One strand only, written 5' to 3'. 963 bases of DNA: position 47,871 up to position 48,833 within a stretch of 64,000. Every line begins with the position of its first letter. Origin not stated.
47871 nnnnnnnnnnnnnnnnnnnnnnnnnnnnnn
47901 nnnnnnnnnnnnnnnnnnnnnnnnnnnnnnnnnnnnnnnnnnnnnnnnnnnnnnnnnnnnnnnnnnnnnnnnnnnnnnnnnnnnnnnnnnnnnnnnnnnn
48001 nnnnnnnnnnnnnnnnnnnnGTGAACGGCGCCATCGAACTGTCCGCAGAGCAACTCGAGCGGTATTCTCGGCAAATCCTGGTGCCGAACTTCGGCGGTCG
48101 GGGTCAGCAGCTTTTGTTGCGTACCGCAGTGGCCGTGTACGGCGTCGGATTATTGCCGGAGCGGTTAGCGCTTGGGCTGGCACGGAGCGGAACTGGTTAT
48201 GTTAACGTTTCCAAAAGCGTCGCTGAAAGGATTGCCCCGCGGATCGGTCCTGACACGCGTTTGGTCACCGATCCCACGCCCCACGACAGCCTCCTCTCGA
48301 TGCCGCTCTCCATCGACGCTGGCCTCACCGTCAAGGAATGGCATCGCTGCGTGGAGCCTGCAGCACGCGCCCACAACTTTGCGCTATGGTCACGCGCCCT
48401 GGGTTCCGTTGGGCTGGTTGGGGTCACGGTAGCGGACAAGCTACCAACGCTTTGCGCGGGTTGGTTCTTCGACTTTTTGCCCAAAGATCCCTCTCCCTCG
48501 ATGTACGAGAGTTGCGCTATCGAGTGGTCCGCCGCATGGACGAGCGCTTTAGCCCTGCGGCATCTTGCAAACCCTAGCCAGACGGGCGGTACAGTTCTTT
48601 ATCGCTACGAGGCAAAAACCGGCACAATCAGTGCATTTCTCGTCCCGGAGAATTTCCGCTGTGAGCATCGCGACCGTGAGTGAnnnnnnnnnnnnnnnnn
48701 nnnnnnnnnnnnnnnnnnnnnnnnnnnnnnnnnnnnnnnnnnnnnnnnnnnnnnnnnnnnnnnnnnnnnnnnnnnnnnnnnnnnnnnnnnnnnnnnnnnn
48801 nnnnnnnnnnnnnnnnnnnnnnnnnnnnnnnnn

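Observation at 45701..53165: Sulfur-carrier locus with unexplained extra parts: active E1, then a coupled operon of carrier, CysM-like, pseudo-E1, radical-SAM-like, DASS permease, USP-like and ATP sulfurylase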

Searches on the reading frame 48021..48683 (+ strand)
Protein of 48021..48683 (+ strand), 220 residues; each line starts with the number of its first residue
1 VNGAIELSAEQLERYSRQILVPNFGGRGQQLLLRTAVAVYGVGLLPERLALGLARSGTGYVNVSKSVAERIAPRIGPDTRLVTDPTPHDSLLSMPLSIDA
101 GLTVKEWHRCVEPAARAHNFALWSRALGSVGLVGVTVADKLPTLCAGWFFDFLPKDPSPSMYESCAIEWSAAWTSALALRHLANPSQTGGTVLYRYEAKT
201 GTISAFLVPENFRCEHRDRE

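Call 4: search_protein_families(library=pfam, proteins=[window:48021-48683:+], max_evalue=0.01)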
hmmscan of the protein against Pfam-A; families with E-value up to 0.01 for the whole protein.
window:48021-48683:+ (220 aa): 1 family
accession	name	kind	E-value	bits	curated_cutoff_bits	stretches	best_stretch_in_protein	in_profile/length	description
PF00899.27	ThiF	-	0.00045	19.9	28.1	1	15-63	1-49/238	ThiF family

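Call 5: search_protein_families(library=ncbifam, proteins=[window:48021-48683:+], max_evalue=0.1)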
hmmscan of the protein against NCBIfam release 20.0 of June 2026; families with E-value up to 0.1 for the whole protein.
window:48021-48683:+ (220 aa): 10 families
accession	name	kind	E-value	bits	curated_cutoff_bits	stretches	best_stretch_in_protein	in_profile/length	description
NF004281.0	PRK05690.1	subfamily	4.5e-07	29.3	266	1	6-62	4-60/250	molybdopterin-synthase adenylyltransferase MoeB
NF006444.0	PRK08762.1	equivalog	5.6e-07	28.5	449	1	6-63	119-176/387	molybdopterin-synthase adenylyltransferase MoeB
NF047750.1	SAMPActivE1UbaA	equivalog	5.7e-07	29.2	450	1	5-64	3-62/270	SAMP-activating enzyme E1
TIGR02356.1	adenyl_thiF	equivalog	2.7e-06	26.9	275.25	1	14-63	1-50/203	thiazole biosynthesis adenylyltransferase ThiF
NF005646.0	PRK07411.1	equivalog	4.5e-06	26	633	1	4-63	8-67/390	molybdopterin-synthase adenylyltransferase MoeB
NF006204.0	PRK08328.1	equivalog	6.9e-06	25.8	339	1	7-62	2-55/231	hypothetical protein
NF005902.0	PRK07878.1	equivalog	8.1e-06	25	647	1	4-63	12-71/392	adenylyltransferase/sulfurtransferase MoeZ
NF009123.0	PRK12475.1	subfamily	0.00018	20.9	510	1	13-63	3-53/338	MoeB/ThiF family adenylyltransferase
NF004111.0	PRK05600.1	equivalog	0.028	13.6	437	1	5-63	12-70/371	ThiF family adenylyltransferase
TIGR02354.1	thiF_fam2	equivalog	0.053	13.4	152.2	1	29-62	16-49/200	thiamine biosynthesis protein ThiF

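Call 6: search_protein_families(library=pfam, proteins=[window:48021-48683:+], max_evalue=10)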
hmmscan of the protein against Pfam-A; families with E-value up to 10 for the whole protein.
window:48021-48683:+ (220 aa): 1 family
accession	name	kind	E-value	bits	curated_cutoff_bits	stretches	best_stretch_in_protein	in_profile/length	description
PF00899.27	ThiF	-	0.00045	19.9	28.1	1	15-63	1-49/238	ThiF family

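Call 20: find_homologous_proteins(query=window:48021-48683:+)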
Query window:48021-48683:+ (220 aa): 6 proteins with E <= 0.001 among 1843 candidates.
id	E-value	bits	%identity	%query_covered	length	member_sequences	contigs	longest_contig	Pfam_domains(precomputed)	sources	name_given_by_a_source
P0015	1.5e-144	497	100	100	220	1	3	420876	-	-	-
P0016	2.5e-87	310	62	100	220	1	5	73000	-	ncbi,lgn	-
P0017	8.7e-38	148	41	98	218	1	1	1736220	PF00899.28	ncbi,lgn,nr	ncbi:MAG: hypothetical protein KatS3mg077_1097 [Candidatus Binatia bacterium]|nr:MAG: hypothetical p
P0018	3.8e-34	136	38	100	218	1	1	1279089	PF00899.28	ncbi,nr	ncbi:MAG: hypothetical protein N3C12_08805 [Candidatus Binatia bacterium]|nr:hypothetical protein [C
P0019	3.5e-29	120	39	96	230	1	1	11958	PF00899.28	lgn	-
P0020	5.0e-9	54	38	60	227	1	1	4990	-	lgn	-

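Call 70: predict_structure(alignment_id=A6)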
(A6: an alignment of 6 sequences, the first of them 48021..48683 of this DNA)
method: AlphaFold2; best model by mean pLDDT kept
length: 220 residues; sequences in the alignment: 6
mean_pLDDT: 83.1   pTM: 0.83
mean pLDDT of the five models: 83.1, 78.3, 77.4, 75.7, 75.4
residues with pLDDT >= 90: 82; 70-90: 110; 50-70: 26; < 50: 2
segments of 3 or more residues with pLDDT < 50: none
pLDDT, mean of each block of 10 residues (from residue 1): 67 74 80 89 94 90 93 89 73 82 84 79 92 82 70 82 94 90 77 93 89 65
secondary structure, 60 per line:
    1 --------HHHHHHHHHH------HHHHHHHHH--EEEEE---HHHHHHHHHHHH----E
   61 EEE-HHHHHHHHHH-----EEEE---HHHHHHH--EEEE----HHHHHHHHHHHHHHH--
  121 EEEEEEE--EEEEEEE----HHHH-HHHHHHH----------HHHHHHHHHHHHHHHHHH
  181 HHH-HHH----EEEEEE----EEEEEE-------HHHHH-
elements in order: H9-18 H25-33 E36-40 H44-55 E60-63 H65-74 E80-83 H87-93 E96-99 H104-118 E121-127 E130-136 H141-144 H146-152 H163-183 E192-197 E202-207 H215-219

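Call 72: fold_search(model_id=the predicted structure, library=pdb)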
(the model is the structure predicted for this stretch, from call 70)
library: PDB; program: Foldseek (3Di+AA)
matches with E <= 10: 1214; with E <= 0.001: 217
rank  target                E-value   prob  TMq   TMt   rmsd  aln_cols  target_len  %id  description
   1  1zud_3                8.6e-12  1.00  0.69  0.64   5.0       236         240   18  Structure of ThiS-ThiF protein complex (released 2006-01-31)
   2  1zud_1                1.7e-11  1.00  0.71  0.67   4.7       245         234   18  Structure of ThiS-ThiF protein complex (released 2006-01-31)
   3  1zfn_B                1.7e-11  1.00  0.68  0.65   4.8       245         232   18  Structural Analysis of Escherichia coli ThiF (released 2005-06-14)
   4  1zkm_D                2.0e-11  1.00  0.67  0.63   5.8       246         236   18  Structural Analysis of Escherichia Coli ThiF (released 2005-06-14)
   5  1zfn_D                4.3e-11  1.00  0.68  0.64   5.4       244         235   18  Structural Analysis of Escherichia coli ThiF (released 2005-06-14)
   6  1zkm_C                1.7e-10  1.00  0.68  0.62   6.0       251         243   18  Structural Analysis of Escherichia Coli ThiF (released 2005-06-14)
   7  1zkm_B                1.8e-10  1.00  0.64  0.62   5.9       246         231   19  Structural Analysis of Escherichia Coli ThiF (released 2005-06-14)
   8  1zfn_A                2.4e-10  1.00  0.62  0.56   6.8       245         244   19  Structural Analysis of Escherichia coli ThiF (released 2005-06-14)
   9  1jw9_B                3.7e-10  1.00  0.67  0.62   5.5       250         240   18  Structure of the Native MoeB-MoaD Protein Complex (released 2001-11-21)
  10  1jwa_B                6.7e-10  1.00  0.63  0.64   5.9       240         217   18  Structure of the ATP-bound MoeB-MoaD Protein Complex (released 2001-11-21)
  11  6yuc_D                2.3e-09  1.00  0.62  0.49   7.5       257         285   18  Crystal structure of Uba4-Urm1 from Chaetomium thermophilum (released 2020-07-22)
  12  6z6s_DDD              2.3e-09  1.00  0.62  0.49   7.5       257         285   18  Crystal structure of Uba4-Urm1 from Chaetomium thermophilum (released 2020-07-22)
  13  6yub_A                2.6e-09  1.00  0.57  0.32   7.6       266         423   17  Crystal structure of Uba4 from Chaetomium thermophilum (released 2020-07-22)
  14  6h78_H                2.9e-08  1.00  0.63  0.51   6.9       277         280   15  E1 enzyme for ubiquitin like protein activation. (released 2018-10-31)
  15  5ff5_B                3.5e-08  1.00  0.61  0.46   8.5       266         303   14  Crystal Structure of SeMet PaaA (released 2016-04-27)
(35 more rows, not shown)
